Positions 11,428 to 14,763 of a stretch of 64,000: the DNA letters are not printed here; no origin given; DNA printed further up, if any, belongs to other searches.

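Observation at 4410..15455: Five-gene translationally coupled operon: YhaM-like HD nuclease, AddB-like, AddA-like, DUF262/DUF1524, GHKL-PD-ExK ATPase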

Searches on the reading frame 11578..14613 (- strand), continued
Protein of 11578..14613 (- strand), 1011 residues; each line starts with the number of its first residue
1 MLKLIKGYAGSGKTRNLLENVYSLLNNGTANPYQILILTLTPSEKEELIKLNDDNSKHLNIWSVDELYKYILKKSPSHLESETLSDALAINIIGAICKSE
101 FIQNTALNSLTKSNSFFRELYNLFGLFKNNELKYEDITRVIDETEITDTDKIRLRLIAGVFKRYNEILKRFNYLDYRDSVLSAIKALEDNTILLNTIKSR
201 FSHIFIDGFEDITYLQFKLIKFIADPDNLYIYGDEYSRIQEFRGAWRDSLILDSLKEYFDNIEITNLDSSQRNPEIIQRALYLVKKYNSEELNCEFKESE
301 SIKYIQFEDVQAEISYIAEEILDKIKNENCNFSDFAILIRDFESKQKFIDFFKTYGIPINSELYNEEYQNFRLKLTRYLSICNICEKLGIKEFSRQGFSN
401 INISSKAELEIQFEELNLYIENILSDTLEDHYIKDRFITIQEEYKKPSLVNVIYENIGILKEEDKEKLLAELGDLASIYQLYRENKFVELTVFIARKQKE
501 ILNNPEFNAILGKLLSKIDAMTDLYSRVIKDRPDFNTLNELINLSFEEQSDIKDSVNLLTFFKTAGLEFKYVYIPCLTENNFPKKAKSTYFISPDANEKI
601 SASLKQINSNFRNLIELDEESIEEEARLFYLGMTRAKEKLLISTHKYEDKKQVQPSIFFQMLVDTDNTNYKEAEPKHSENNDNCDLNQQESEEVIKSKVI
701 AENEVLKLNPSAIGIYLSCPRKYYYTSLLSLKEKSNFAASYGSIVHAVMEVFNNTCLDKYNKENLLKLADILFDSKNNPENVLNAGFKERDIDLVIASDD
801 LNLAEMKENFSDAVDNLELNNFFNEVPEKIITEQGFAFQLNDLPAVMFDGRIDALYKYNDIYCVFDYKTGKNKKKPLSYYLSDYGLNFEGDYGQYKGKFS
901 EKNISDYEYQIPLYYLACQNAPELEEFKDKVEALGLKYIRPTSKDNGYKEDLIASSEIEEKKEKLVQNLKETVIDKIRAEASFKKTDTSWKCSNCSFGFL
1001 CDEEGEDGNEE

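Call 25: search_protein_families(library=pfam, proteins=[L050:3759-4631:+, L050:4606-6834:+, L050:7074-7592:+, L013:3642-3983:+, L013:4861-5274:+, L013:5271-5930:+, L015:1197-4787:+, L015:7035-8891:+, L015:8901-9929:+, L008:9038-9901:+], max_evalue=0.01)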
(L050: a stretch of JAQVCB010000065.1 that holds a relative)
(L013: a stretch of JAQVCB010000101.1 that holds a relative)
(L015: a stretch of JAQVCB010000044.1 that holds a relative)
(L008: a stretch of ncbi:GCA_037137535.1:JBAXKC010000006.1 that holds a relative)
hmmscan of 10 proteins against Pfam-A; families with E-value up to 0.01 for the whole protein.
L050:3759-4631:+ (290 aa): 1 family
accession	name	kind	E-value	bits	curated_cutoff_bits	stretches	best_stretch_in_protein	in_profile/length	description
PF08878.16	HamA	-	3.8e-34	119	25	1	30-267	2-229/230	HamA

L050:4606-6834:+ (742 aa): 4 families
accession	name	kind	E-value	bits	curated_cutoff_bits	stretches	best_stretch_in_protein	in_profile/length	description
PF00270.35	DEAD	-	1e-09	38.8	26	1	122-245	3-142/167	DEAD/DEAH box helicase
PF04851.21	ResIII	-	1.1e-05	25.8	22.5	1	120-247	5-149/164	Type III restriction enzyme, res subunit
PF00271.37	Helicase_C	-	1.2e-05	26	23.5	1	383-458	40-109/110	Helicase conserved C-terminal domain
PF13401.12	AAA_22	-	0.0023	18.7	27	0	133-246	4-110/130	AAA domain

L050:7074-7592:+ (172 aa): 0 families

L013:3642-3983:+ (113 aa): 1 family
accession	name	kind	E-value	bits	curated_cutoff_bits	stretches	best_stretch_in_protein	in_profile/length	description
PF00772.26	DnaB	-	8.8e-09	35.8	23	1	17-103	7-97/103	DnaB-like helicase N terminal domain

L013:4861-5274:+ (137 aa): 2 families
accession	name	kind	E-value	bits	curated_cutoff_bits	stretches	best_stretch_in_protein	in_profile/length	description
PF21818.3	DUF6884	-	6.2e-45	153.1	30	1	4-134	1-135/135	Family of unknown function (DUF6884)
PF03883.20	H2O2_YaaD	-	4.8e-05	23.4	29.6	1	37-111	98-173/236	Peroxide stress protein YaaA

L013:5271-5930:+ (219 aa): 0 families

L015:1197-4787:+ (1196 aa): 3 families
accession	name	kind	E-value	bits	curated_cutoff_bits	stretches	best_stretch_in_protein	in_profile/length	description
PF00176.29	SNF2-rel_dom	-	5e-43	147.7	24.9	1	490-828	1-286/290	SNF2-related domain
PF00271.37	Helicase_C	-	2.3e-16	60.4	23.5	1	852-970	4-110/110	Helicase conserved C-terminal domain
PF04471.18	Mrr_cat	-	1.5e-06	28.8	21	1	1050-1092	1-44/115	Restriction endonuclease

L015:7035-8891:+ (618 aa): 4 families
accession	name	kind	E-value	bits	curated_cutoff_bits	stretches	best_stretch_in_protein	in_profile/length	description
PF04471.18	Mrr_cat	-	3.7e-30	104.8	21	1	502-609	1-113/115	Restriction endonuclease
PF22722.2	NA-iREase1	-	2.6e-13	50.3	27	1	510-599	1-96/106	NACHT-associated inactive Restriction Endonuclease 1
PF14470.12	bPH_3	-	1.6e-05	25.7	23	1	38-102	2-64/95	Bacterial PH domain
PF13156.12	Mrr_cat_2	-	0.00014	22.2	22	1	528-593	24-94/127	Restriction endonuclease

L015:8901-9929:+ (342 aa): 1 family
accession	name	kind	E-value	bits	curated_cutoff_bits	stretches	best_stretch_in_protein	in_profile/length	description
PF05014.21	Nuc_deoxyrib_tr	-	0.00013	22.6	28.8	1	227-281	44-100/117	Nucleoside 2-deoxyribosyltransferase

L008:9038-9901:+ (287 aa): 0 families

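Call 47: search_protein_families(library=pfam, alignment_id=A4, max_evalue=0.0001)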
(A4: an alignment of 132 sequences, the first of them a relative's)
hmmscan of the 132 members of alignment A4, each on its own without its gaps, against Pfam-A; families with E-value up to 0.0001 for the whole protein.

A. member 1, L010:7742-8242:- (166 aa): 0 families

B. families by the number of members that match (of 132 scanned): 112 families (the first 25 are shown)
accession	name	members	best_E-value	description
PF00583.31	Acetyltransf_1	17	4.1e-18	Acetyltransferase (GNAT) family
PF13673.13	Acetyltransf_10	17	7.7e-15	Acetyltransferase (GNAT) domain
PF13508.13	Acetyltransf_7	17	2.4e-11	Acetyltransferase (GNAT) domain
PF13302.13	Acetyltransf_3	17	5e-10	Acetyltransferase (GNAT) domain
PF08445.16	FR47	17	8.1e-09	FR47-like protein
PF01075.23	Glyco_transf_9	9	3.7e-35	Glycosyltransferase family 9 (heptosyltransferase)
PF00004.35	AAA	9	3e-06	ATPase family associated with various cellular activities (AAA)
PF00154.27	RecA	8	2.2e-140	recA bacterial DNA recombination protein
PF21096.2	RecA_C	8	3.3e-27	RecA C-terminal domain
PF00395.25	SLH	8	5.3e-25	S-layer homology domain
PF08423.17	Rad51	8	2.2e-10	Rad51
PF06745.19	ATPase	8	3.1e-09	KaiC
PF01637.24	ATPase_2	8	1.5e-06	ATPase domain predominantly from Archaea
PF13481.12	AAA_25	8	8.5e-06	AAA domain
PF01381.28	HTH_3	7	2.9e-17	Helix-turn-helix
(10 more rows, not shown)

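Call 68: search_dna_similar(query=window:11578-14613:-, collection=plasmids, mode=protein, max_rows=8)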
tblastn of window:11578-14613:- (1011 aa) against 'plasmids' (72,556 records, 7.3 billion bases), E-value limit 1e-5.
Records with a match: 107; places in all: 111; records where one place covers at least 80% of the query: 0.
Best place of each record, by identity: <60% 107.
By first word of the organism name: Bacillus 21; Pseudomonas 7; Paracoccus 5; Acinetobacter 5; Vibrio 5; Sinorhizobium 3; Aeromonas 3; Cupriavidus 3; Fusobacterium 2; Alicyclobacillus 2; and 45 more.
By predicted mobility (MOB-suite, as given by PLSDB): non-mobilizable 84; conjugative 15; mobilizable 8.
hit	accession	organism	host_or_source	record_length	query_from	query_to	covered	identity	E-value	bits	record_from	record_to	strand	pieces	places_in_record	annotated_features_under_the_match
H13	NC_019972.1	Methanomethylovorans hollandica DSM 15978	-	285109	4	637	63%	23.7%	5e-17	95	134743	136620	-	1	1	ATP-dependent DNA helicase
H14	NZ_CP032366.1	Bacillus wiedmannii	Alvinocaris longirostris,gills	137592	9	583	57%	19.9%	5e-7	62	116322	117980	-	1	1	ATP-dependent helicase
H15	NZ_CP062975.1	Pontibacillus sp. ALD_SL1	mangrove mud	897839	4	387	38%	26.1%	9e-16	91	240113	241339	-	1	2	UvrD-helicase domain-containing protein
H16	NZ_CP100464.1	Salinigranum marinum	cell culture,Saline soil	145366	149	582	43%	21.7%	4e-7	62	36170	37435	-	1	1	ATP-dependent DNA helicase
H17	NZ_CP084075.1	Fusobacterium vincentii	-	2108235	4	358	35%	26.4%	2e-13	82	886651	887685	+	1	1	none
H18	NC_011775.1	Bacillus cereus G9842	-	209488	9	358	35%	26.6%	6e-17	94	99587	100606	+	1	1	ATP-dependent helicase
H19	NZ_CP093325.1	Bacillus sp. N5-665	whole organism,peat soil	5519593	9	358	35%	26.6%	3e-18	99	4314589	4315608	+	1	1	none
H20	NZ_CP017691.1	Geobacillus thermodenitrificans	single cell,hot spring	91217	9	358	35%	26.0%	5e-16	91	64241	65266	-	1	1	ATP-dependent helicase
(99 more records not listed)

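Call 75: search_protein_families(library=padloc, proteins=[L050:3759-4631:+, L050:4606-6834:+, L015:7035-8891:+, L015:1197-4787:+], max_evalue=0.00001)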
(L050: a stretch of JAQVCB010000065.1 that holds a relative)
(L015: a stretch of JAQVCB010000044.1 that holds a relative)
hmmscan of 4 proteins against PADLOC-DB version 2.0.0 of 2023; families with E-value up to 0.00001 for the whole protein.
L050:3759-4631:+ (290 aa): 21 families
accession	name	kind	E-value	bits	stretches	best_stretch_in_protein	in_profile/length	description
PDLC00150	HamA1|HamA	-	9.8e-51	171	2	74-283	105-305/310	DUF1837 domain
PDLC00166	HamA1|HamA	-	1e-42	144.8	1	11-283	19-277/282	DUF1837 domain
PDLC00195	HamA2|HamA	-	7.3e-38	128.6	1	17-284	24-279/283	DUF1837 domain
PDLC00170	HamA1|HamA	-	1.1e-37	127.9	1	8-283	14-275/279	DUF1837 domain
PDLC00171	HamA1|HamA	-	2.5e-30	103.8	1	8-270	20-270/286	DUF1837 domain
PDLC00158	HamA1|HamA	-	1.7e-23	81.6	1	6-283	23-302/307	DUF1837 domain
PDLC00167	HamA1|HamA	-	3.8e-19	67.2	1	27-283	43-292/298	DUF1837 domain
PDLC00173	HamA1|HamA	-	1.6e-16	58.1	1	7-284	272-537/539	DUF1837 domain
PDLC00168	HamA1|HamA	-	5.3e-15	53.6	1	10-280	36-308/312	DUF1837 domain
PDLC00156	HamA1|HamA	-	1.7e-14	52.1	1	7-164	22-179/298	DUF1837 domain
PDLC00198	HamA2|HamA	-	6.2e-14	49.6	1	7-283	278-539/542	DUF1837 domain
PDLC00197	HamA2|HamA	-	2.1e-13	48.6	1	55-283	72-304/308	DUF1837 domain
PDLC00152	HamA1|HamA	-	4.1e-13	47.4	1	16-283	38-296/299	DUF1837 domain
PDLC00196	HamA2|HamA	-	7.5e-13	46.6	1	11-283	37-312/315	DUF1837 domain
PDLC00157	HamA1|HamA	-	3.8e-12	44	1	27-278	49-295/297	DUF1837 domain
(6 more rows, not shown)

L050:4606-6834:+ (742 aa): 22 families
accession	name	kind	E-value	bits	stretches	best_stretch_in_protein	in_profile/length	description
PDLC00180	HamB1|HamB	-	1.9e-203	675.9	1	12-739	3-704/709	DEAD-box helicase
PDLC00182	HamB1|HamB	-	2.4e-192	639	1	15-738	8-717/719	DEAD-box helicase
PDLC00201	HamB2|HamB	-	1.1e-174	580.7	1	14-712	6-688/721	DEAD-box helicase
PDLC00184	HamB1|HamB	-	8.7e-109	362.7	1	11-703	8-703/738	DEAD-box helicase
PDLC00193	HamB1|HamB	-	4.4e-87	290.9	1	174-703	2-529/570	DEAD-box helicase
PDLC00176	HamB1|HamB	-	6.9e-55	184.5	1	10-496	28-537/845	DEAD-box helicase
PDLC00191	HamB1|HamB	-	2.1e-54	183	1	81-479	63-498/767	DEAD-box helicase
PDLC00179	HamB1|HamB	-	5.1e-52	175.1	1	174-523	2-349/415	DEAD-box helicase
PDLC00190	HamB1|HamB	-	1e-47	161.2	1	44-481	69-528/866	DEAD-box helicase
PDLC00186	HamB1|HamB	-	6.5e-47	158.1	2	319-467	386-530/864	DEAD-box helicase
PDLC00187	HamB1|HamB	-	1.1e-44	151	2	298-467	350-516/851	DEAD-box helicase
PDLC00185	HamB1|HamB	-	1.2e-40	137.2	2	318-469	375-525/871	DEAD-box helicase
PDLC00199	HamB2|HamB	-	1.5e-34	117.2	2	322-472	377-521/841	DEAD-box helicase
PDLC00200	HamB2|HamB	-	5.7e-34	115.2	2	323-469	389-531/865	DEAD-box helicase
PDLC00177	HamB1|HamB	-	1.6e-25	87.5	2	273-465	339-528/841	DEAD-box helicase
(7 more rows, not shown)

L015:7035-8891:+ (618 aa): 3 families
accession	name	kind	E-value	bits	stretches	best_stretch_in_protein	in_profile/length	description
PDLC00631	ZorD1|ZorD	-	2.7e-23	79.7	1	488-617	931-1066/1071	"SWI2/SNF2 helicase, Mrr-like nuclease"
PDLC04819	PDC-S02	-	1.2e-08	32.6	1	490-607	178-302/334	-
PDLC03663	mREase_IV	-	3.2e-06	24.1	1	505-594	412-505/544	Type IV methyl-directed restriction enzyme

L015:1197-4787:+ (1196 aa): 29 families (the best 25 are shown)
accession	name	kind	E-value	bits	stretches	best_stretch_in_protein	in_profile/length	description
PDLC00631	ZorD1|ZorD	-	2e-215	715.9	1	59-1176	24-1070/1071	"SWI2/SNF2 helicase, Mrr-like nuclease"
PDLC00632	ZorD1|ZorD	-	2.3e-165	550.3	2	316-1024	424-1092/1101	"SWI2/SNF2 helicase, Mrr-like nuclease"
PDLC00629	ZorD1|ZorD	-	8.6e-159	528.4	1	46-1032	35-977/1012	"SWI2/SNF2 helicase, Mrr-like nuclease"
PDLC00633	ZorD1|ZorD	-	2e-156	520.5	2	629-1026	534-901/908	"SWI2/SNF2 helicase, Mrr-like nuclease"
PDLC00634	ZorD1|ZorD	-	1.5e-140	468.1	1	98-1038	88-997/1208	"SWI2/SNF2 helicase, Mrr-like nuclease"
PDLC00628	ZorD1|ZorD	-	1.9e-140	467.6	3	630-1192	613-1164/1171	"SWI2/SNF2 helicase, Mrr-like nuclease"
PDLC00627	ZorD1|ZorD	-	4.6e-140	466.5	1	61-1012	48-991/1006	"SWI2/SNF2 helicase, Mrr-like nuclease"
PDLC02854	DpdE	-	2.2e-96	321.8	1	316-1014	419-1066/1083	DpdE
PDLC00630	ZorD1|ZorD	-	7.4e-87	290.6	2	844-1088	481-717/817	"SWI2/SNF2 helicase, Mrr-like nuclease"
PDLC02842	DpdE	-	3.8e-62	208.3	2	636-1015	805-1154/1176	DpdE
PDLC02849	DpdE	-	1e-42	144.4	2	649-1014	506-837/857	DpdE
PDLC02851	DpdE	-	1.9e-39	133.3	2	637-1003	695-1028/1055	DpdE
PDLC02850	DpdE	-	2.3e-39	133.1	1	634-1005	896-1237/1282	DpdE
PDLC02845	DpdE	-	2.7e-37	126.1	2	634-1012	935-1275/1293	DpdE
PDLC02848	DpdE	-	8.3e-21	71.7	2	634-873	448-671/856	DpdE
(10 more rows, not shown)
